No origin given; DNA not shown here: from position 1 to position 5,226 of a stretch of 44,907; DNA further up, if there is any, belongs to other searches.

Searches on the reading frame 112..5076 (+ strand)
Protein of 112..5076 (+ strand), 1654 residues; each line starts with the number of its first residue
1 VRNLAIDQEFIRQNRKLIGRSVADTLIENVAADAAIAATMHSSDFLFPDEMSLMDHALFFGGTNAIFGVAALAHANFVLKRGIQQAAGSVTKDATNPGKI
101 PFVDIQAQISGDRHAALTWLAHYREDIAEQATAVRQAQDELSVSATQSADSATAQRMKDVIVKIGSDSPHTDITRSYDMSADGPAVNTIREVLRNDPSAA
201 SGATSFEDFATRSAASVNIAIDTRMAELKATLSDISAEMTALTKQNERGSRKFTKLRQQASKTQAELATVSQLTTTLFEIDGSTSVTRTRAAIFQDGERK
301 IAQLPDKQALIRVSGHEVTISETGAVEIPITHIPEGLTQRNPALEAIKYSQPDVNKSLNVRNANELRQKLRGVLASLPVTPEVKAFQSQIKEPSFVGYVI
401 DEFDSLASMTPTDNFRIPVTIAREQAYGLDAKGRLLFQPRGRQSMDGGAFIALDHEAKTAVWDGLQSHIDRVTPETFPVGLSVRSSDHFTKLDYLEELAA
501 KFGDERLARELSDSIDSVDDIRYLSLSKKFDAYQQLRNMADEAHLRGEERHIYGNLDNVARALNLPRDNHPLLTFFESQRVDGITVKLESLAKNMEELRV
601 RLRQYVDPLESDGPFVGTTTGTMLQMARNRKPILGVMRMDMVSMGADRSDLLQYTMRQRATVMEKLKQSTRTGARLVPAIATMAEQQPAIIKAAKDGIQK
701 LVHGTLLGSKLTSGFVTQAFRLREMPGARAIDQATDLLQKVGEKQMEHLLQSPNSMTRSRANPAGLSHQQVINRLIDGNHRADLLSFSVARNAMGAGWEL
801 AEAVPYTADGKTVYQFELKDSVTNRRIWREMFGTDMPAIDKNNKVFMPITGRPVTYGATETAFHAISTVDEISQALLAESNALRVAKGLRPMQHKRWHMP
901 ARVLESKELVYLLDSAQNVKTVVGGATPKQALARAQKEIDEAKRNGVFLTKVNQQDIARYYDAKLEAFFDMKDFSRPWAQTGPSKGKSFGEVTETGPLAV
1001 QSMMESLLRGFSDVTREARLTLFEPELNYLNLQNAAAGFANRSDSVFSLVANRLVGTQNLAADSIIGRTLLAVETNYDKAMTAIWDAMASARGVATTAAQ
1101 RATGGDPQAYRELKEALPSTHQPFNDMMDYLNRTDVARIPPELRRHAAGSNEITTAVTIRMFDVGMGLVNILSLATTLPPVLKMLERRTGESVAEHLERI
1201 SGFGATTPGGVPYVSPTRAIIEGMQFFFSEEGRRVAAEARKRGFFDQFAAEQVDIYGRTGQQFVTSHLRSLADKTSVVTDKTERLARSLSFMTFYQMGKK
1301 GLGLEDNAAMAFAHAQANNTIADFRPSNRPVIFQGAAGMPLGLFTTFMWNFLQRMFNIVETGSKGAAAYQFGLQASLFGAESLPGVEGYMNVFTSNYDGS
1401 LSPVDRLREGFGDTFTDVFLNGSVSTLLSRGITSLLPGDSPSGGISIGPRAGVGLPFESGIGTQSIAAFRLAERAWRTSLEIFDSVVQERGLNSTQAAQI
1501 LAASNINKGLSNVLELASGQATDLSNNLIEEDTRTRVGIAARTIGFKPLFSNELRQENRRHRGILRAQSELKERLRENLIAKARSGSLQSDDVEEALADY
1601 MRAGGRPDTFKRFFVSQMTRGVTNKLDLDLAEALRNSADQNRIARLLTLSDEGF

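Call 51: search_protein_families(library=phrogs, proteins=[window:112-5076:+], max_evalue=0.001)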
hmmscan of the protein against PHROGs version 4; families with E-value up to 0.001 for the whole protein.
window:112-5076:+ (1654 aa): 1 family
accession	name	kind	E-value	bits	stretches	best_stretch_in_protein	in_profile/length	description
phrog_16165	-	unknown function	1.7e-10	39.7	1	1282-1604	1499-1808/1849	-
